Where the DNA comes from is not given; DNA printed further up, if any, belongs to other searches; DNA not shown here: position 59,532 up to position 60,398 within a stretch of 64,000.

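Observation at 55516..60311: Translationally coupled HppE-like / FomA-like / P-loop kinase / Fe-ADH / ThDP-decarboxylase operon: a fosfomycin-type phosphonate cassette with no PEP mutase in the window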

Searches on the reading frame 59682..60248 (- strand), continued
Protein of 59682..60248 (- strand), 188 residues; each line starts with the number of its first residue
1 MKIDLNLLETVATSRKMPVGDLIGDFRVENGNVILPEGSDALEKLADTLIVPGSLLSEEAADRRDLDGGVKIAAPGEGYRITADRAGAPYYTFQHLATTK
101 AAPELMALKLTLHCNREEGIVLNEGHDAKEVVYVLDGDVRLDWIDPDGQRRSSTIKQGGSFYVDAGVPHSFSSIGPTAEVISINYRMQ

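Call 38: search_protein_families(library=pfam, proteins=[L022:3908-5095:-, L022:5220-6041:-, L022:6431-8050:+, L022:8053-9972:+, L022:14335-15540:+, L022:15579-16349:+, L022:16440-18296:+, L022:18359-19528:+, L022:1696-2706:+, L022:467-1699:+], max_evalue=0.001)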
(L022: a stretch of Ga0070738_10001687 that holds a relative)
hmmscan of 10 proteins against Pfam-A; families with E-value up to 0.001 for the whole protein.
L022:3908-5095:- (395 aa): 3 families
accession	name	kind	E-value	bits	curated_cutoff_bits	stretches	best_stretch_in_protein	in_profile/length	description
PF16576.10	HlyD_D23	-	9.9e-23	81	30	1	62-303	10-213/214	Barrel-sandwich domain of CusB or HlyD membrane-fusion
PF13437.12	HlyD_3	-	1.1e-17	65.1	22.2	1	193-295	1-97/106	HlyD family secretion protein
PF13533.13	Biotin_lipoyl_2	-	0.00024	21.3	29.8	1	79-101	10-32/32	Biotin-lipoyl like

L022:5220-6041:- (273 aa): 1 family
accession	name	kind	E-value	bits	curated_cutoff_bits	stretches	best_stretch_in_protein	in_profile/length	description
PF00149.33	Metallophos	-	1.9e-13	51.7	21.5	1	3-238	2-191/191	Calcineurin-like phosphoesterase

L022:6431-8050:+ (539 aa): 2 families
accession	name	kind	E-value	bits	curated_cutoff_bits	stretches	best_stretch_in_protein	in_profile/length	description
PF02310.24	B12-binding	-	4.3e-22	78.6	32.1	1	70-196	10-117/121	B12 binding domain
PF04055.27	Radical_SAM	-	7.2e-16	59.2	29.5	1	281-449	1-164/166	Radical SAM superfamily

L022:8053-9972:+ (639 aa): 3 families
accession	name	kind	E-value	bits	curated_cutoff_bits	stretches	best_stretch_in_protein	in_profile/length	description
PF13714.12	PEP_mutase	-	1.8e-41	142.7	31.5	1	342-595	3-239/240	Phosphoenolpyruvate phosphomutase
PF01467.32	CTP_transf_like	-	5e-14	53.1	21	1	200-322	5-131/133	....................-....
PF01966.28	HD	-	2.9e-05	24.8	22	1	36-107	11-90/116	HD domain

L022:14335-15540:+ (401 aa): 1 family
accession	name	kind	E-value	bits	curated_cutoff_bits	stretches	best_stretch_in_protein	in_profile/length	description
PF00067.27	p450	-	4.6e-25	88.7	22.8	1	184-367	212-432/462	Cytochrome P450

L022:15579-16349:+ (256 aa): 3 families
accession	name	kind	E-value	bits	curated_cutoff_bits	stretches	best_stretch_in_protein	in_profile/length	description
PF13561.12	adh_short_C2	-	6.1e-59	199.9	27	1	11-247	1-234/236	Enoyl-(Acyl carrier protein) reductase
PF00106.31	adh_short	-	6.7e-59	199.1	26.6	1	5-195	1-191/195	short chain dehydrogenase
PF08659.16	KR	-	4.8e-10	40.1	22.6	1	8-164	4-160/180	KR domain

L022:16440-18296:+ (618 aa): 1 family
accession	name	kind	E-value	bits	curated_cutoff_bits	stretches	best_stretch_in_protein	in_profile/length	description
PF22600.2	MTPAP-like_central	-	0.00074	20.1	27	0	22-102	23-89/139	Poly(A) RNA polymerase, mitochondrial-like, central palm domain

L022:18359-19528:+ (389 aa): 2 families
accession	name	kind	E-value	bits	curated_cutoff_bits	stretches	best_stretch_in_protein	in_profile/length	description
PF02687.27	FtsX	-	4.1e-10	40.2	25.5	1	264-382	3-120/120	FtsX-like permease C-terminal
PF12704.14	MacB_PCD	-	3.6e-08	34.4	27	1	18-226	1-203/207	MacB-like periplasmic core domain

L022:1696-2706:+ (336 aa): 4 families
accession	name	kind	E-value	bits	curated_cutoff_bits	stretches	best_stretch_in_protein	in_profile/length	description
PF00437.27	T2SSE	-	6.2e-28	97.9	24.9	1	153-287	133-262/370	Type II/IV secretion system protein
PF01580.24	FtsK_SpoIIIE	-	0.00035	20.5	24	1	153-186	29-63/221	FtsK/SpoIIIE family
PF01078.27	Mg_chelatase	-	0.00049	20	20.3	1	142-196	2-56/207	Magnesium chelatase, subunit ChlI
PF04851.21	ResIII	-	0.00092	19.6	22.5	0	147-216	11-80/164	Type III restriction enzyme, res subunit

L022:467-1699:+ (410 aa): 1 family
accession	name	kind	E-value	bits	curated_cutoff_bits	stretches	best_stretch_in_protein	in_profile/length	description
PF03743.19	TrbI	-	6.3e-54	183.1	35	1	218-400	1-188/188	Bacterial conjugation TrbI-like protein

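Call 39: find_homologous_proteins(query=L022:9055-9969:+, max_evalue=1e-20)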
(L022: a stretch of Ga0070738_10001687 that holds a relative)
Query L022:9055-9969:+ (305 aa): 30 proteins with E <= 1e-20 among 8000 candidates.
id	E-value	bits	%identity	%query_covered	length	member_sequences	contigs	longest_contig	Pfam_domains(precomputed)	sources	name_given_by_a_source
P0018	1.9e-86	308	55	92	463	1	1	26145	PF13714.13,PF01467.33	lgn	-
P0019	8.8e-76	273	50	91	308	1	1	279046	PF13714.13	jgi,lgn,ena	-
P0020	2.7e-64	235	43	90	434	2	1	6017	PF13714.13,PF01467.33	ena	-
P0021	1.7e-63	233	43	93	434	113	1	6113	PF13714.13,PF01467.33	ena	-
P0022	1.1e-61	227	42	90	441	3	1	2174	PF13714.13,PF01467.33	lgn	-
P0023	1.8e-61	226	41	94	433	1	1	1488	PF13714.13,PF01467.33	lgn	-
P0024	6.2e-61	224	44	84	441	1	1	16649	PF13714.13,PF01467.33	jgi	jgi:phosphoenolpyruvate phosphomutase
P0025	1.6e-59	220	41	92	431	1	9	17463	PF13714.13,PF01467.33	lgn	-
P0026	1.7e-59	219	40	94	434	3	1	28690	PF13714.13,PF01467.33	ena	-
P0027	2.6e-58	216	40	91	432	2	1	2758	PF13714.13,PF01467.33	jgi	jgi:phosphoenolpyruvate mutase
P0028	4.3e-58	215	40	87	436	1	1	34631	PF13714.13,PF01467.33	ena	-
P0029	4.3e-58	215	40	87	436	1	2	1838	PF13714.13,PF01467.33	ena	-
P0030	2.4e-57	212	40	94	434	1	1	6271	PF13714.13,PF01467.33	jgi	-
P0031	5.1e-57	211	39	92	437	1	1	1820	PF13714.13,PF01467.33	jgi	jgi:phosphoenolpyruvate phosphomutase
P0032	5.7e-57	211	39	87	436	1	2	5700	PF13714.13,PF01467.33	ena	-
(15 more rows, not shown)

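Call 40: find_encoding_contigs(protein=P0019, flank=10000, max_places=3)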
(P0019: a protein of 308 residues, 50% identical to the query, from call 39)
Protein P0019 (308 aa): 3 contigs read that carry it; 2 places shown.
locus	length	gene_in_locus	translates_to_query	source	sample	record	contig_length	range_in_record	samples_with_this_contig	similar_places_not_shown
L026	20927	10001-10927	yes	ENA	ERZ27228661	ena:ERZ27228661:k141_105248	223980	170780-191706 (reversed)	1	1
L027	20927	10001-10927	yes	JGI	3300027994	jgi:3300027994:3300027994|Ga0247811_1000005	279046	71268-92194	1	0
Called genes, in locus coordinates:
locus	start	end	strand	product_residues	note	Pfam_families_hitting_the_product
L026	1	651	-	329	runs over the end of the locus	-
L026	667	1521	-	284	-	PF13847:Methyltransf_31 (weak), PF08241:Methyltransf_11, PF08242:Methyltransf_12, PF13649:Methyltransf_25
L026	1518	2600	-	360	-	PF01370:Epimerase, PF04321:RmlD_sub_bind, PF13460:NAD_binding_10, PF07993:NAD_binding_4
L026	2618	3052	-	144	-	PF10604:Polyketide_cyc2, PF03364:Polyketide_cyc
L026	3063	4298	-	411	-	PF00202:Aminotran_3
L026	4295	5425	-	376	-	PF02771:Acyl-CoA_dh_N, PF02770:Acyl-CoA_dh_M (weak), PF00441:Acyl-CoA_dh_1 (weak), PF08028:Acyl-CoA_dh_2 (weak)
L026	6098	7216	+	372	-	PF00155:Aminotran_1_2, PF01041:DegT_DnrJ_EryC1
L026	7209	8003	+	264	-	PF00483:NTP_transferase, PF01128:IspD (weak), PF12804:NTP_transf_3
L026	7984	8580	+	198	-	PF01066:CDP-OH_P_transf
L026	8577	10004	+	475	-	PF00464:SHMT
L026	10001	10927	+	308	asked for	PF13714:PEP_mutase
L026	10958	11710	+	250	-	PF00106:adh_short, PF01370:Epimerase (weak), PF13561:adh_short_C2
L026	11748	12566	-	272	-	PF01135:PCMT, PF13489:Methyltransf_23, PF01209:Ubie_methyltran, PF08241:Methyltransf_11, PF08242:Methyltransf_12, PF13649:Methyltransf_25, PF13847:Methyltransf_31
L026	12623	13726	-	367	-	-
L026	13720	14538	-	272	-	PF00149:Metallophos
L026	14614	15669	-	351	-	-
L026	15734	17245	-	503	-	PF17990:LodA_N, PF18417:LodA_C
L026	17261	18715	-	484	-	PF12902:Ferritin-like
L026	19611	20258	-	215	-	PF02230:Abhydrolase_2, PF12146:Hydrolase_4 (faint), PF00561:Abhydrolase_1 (weak), PF03959:FSH1 (weak), PF12697:Abhydrolase_6 (faint), PF01738:DLH, PF00326:Peptidase_S9 (weak)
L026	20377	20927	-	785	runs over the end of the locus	PF00989:PAS (weak), PF08448:PAS_4, PF13426:PAS_9 (weak), PF00990:GGDEF, PF00563:EAL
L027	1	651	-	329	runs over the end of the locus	-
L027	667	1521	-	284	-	PF13847:Methyltransf_31 (weak), PF08241:Methyltransf_11, PF08242:Methyltransf_12, PF13649:Methyltransf_25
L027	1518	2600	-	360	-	PF01370:Epimerase, PF04321:RmlD_sub_bind, PF13460:NAD_binding_10, PF07993:NAD_binding_4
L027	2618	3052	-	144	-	PF10604:Polyketide_cyc2, PF03364:Polyketide_cyc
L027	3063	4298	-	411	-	PF00202:Aminotran_3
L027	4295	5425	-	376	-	PF02771:Acyl-CoA_dh_N, PF02770:Acyl-CoA_dh_M (weak), PF00441:Acyl-CoA_dh_1 (weak), PF08028:Acyl-CoA_dh_2 (weak)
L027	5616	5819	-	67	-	-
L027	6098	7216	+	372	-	PF00155:Aminotran_1_2, PF01041:DegT_DnrJ_EryC1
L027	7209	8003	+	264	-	PF00483:NTP_transferase, PF01128:IspD (weak), PF12804:NTP_transf_3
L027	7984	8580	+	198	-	PF01066:CDP-OH_P_transf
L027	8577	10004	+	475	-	PF00464:SHMT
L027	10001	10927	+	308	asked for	PF13714:PEP_mutase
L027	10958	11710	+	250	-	PF00106:adh_short, PF01370:Epimerase (weak), PF13561:adh_short_C2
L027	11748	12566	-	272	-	PF01135:PCMT, PF13489:Methyltransf_23, PF01209:Ubie_methyltran, PF08241:Methyltransf_11, PF08242:Methyltransf_12, PF13649:Methyltransf_25, PF13847:Methyltransf_31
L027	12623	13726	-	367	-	-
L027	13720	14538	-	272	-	PF00149:Metallophos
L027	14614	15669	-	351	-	-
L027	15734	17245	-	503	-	PF17990:LodA_N, PF18417:LodA_C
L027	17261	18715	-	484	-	PF12902:Ferritin-like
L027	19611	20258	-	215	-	PF02230:Abhydrolase_2, PF12146:Hydrolase_4 (faint), PF00561:Abhydrolase_1 (weak), PF03959:FSH1 (weak), PF12697:Abhydrolase_6 (faint), PF01738:DLH, PF00326:Peptidase_S9 (weak)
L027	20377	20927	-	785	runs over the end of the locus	PF00989:PAS (weak), PF08448:PAS_4, PF13426:PAS_9 (weak), PF00990:GGDEF, PF00563:EAL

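Call 41: find_encoding_contigs(protein=P0018, flank=10000, max_places=2)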
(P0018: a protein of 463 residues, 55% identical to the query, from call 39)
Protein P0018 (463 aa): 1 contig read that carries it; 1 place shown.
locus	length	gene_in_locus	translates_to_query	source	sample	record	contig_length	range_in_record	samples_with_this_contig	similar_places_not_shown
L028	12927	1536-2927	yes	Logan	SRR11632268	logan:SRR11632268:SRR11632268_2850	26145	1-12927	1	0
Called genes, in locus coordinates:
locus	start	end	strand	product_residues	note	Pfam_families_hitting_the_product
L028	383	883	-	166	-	PF13751:DDE_Tnp_1_6 (faint)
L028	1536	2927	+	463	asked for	PF01467:CTP_transf_like, PF13714:PEP_mutase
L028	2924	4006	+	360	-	PF00465:Fe-ADH, PF25137:ADH_Fe_C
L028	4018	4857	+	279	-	-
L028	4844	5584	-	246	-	PF02668:TauD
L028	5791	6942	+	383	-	PF00155:Aminotran_1_2, PF01041:DegT_DnrJ_EryC1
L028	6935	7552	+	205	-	PF02223:Thymidylate_kin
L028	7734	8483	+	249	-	-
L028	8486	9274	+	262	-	PF01061:ABC2_membrane, PF12698:ABC2_membrane_3 (weak)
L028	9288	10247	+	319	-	PF00005:ABC_tran, PF13304:AAA_21 (weak)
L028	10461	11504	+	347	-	PF04055:Radical_SAM, PF13186:SPASM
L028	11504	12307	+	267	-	PF01209:Ubie_methyltran (weak), PF13489:Methyltransf_23, PF08003:Methyltransf_9 (weak), PF02353:CMAS, PF08241:Methyltransf_11, PF08242:Methyltransf_12, PF13649:Methyltransf_25, PF13847:Methyltransf_31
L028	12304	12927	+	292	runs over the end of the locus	PF08889:WbqC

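Call 60: search_dna_similar(query=window:59682-60248:-, collection=plasmids, mode=protein, max_evalue=0.001, max_rows=15)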
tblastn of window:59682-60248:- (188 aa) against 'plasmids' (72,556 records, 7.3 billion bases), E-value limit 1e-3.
No match.

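Call 61: predict_structure(alignment_id=A1)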
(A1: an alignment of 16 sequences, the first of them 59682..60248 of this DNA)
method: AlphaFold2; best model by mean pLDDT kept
length: 188 residues; sequences in the alignment: 16
mean_pLDDT: 68.8   pTM: 0.52
mean pLDDT of the five models: 68.8, 64.9, 60.6, 60.3, 59.5
residues with pLDDT >= 90: 0; 70-90: 110; 50-70: 39; < 50: 39
segments of 3 or more residues with pLDDT < 50: 59-65, 95-125
pLDDT, mean of each block of 10 residues (from residue 1): 82 72 84 80 77 60 55 75 62 50 39 40 56 83 82 87 80 77 66
secondary structure, 60 per line:
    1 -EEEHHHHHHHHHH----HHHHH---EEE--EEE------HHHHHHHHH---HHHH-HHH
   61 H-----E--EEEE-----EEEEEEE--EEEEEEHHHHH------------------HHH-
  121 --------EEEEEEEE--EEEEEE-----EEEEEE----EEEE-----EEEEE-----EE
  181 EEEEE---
elements in order: E2-4 H5-14 H19-23 E27-29 E32-34 H41-49 H53-56 H58-61 E70-73 E79-85 E88-93 H94-98 E129-136 E139-144 E150-155 E160-163 E169-173 E179-185

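Call 65: fold_search(model_id=the predicted structure, library=pdb)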
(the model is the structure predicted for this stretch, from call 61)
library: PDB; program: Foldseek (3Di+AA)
matches with E <= 10: 1716; with E <= 0.001: 38
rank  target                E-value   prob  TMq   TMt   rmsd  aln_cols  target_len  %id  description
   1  5u55_A                1.7e-09  1.00  0.36  0.36  14.7       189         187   35  Psf4 in complex with Mn2+ and (S)-2-HPP (released 2017-01-04)
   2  5u58_D                2.8e-09  1.00  0.32  0.35  14.9       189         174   33  Psf4 in complex with Fe2+ and (R)-2-HPP (released 2017-01-04)
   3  5u55_B                3.5e-09  1.00  0.36  0.36  14.7       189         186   35  Psf4 in complex with Mn2+ and (S)-2-HPP (released 2017-01-04)
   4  5u5d_D                4.5e-09  1.00  0.36  0.37  14.6       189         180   34  Psf4 in complex with Mn2+ and (R)-2-HPP (released 2017-01-04)
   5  5u57_A                1.0e-08  1.00  0.36  0.35  14.8       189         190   35  Psf4 in complex with Fe2+ and (S)-2-HPP (released 2017-01-04)
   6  5u57_D                1.8e-08  1.00  0.35  0.37  15.1       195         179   29  Psf4 in complex with Fe2+ and (S)-2-HPP (released 2017-01-04)
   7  5u58_C                1.1e-06  1.00  0.35  0.41  14.4       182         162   35  Psf4 in complex with Fe2+ and (R)-2-HPP (released 2017-01-04)
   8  1zz9_A                1.1e-06  1.00  0.32  0.32  14.3       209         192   22  Crystal Structure of FeII HppE (released 2005-07-26)
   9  2bnn_B                1.7e-06  1.00  0.31  0.31  14.6       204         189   22  The structure of Hydroxypropylphosphonic acid epoxidase from S. wedmorenis in complex with fosfomycin (released 2005-10-05)
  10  4j1x_C                3.1e-06  1.00  0.32  0.31  14.4       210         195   23  Crystal Structure of Fe(II)-HppE with alternative substrate (S)-1-HPP (released 2013-04-03)
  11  2bnm_A                4.2e-06  1.00  0.34  0.33  14.5       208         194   22  The structure of Hydroxypropylphosphonic acid epoxidase from S. wedmorenis. (released 2005-10-05)
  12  2bno_A                5.0e-06  1.00  0.34  0.33  14.4       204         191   22  The structure of Hydroxypropylphosphonic acid epoxidase from S. wedmorenis. (released 2005-10-05)
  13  1zz8_A                5.0e-06  1.00  0.34  0.33  14.7       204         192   25  Crystal Structure of FeII HppE in Complex with Substrate Form 2 (released 2005-07-26)
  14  1zzb_A                6.4e-06  1.00  0.32  0.33  15.3       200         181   22  Crystal Structure of CoII HppE in Complex with Substrate (released 2005-07-26)
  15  1zz8_B                7.7e-06  1.00  0.34  0.33  14.8       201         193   25  Crystal Structure of FeII HppE in Complex with Substrate Form 2 (released 2005-07-26)
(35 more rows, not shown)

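Call 67: search_protein_representatives(alignment_id=A1)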
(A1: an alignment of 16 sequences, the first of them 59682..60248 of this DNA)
Query: 16 sequences, 188 profile positions. Proteins with E-value up to 0.001 (for the whole library): 251; up to 1e-10: 67; up to 1e-30: 23. The best 150 are listed.
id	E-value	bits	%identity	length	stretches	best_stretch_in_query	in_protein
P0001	1.1e-93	328.4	-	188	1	1-188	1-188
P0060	3.0e-61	222.6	-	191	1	2-187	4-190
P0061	3.2e-59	216.0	-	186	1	3-187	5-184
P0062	6.4e-59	215.0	-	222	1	2-185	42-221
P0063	9.3e-58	211.2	-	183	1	2-185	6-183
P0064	2.9e-54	199.8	-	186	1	5-185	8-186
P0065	5.0e-51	189.3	-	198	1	1-184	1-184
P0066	5.6e-51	189.1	-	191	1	4-185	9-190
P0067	4.8e-50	186.1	-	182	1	1-186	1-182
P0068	1.3e-48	181.4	-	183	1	4-185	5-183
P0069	2.4e-46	174.0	-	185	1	2-185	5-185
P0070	7.5e-46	172.4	-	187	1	2-185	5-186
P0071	1.0e-45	171.9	-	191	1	1-185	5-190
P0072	1.4e-45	171.5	-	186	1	5-185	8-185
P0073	2.0e-45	171.0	-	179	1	2-185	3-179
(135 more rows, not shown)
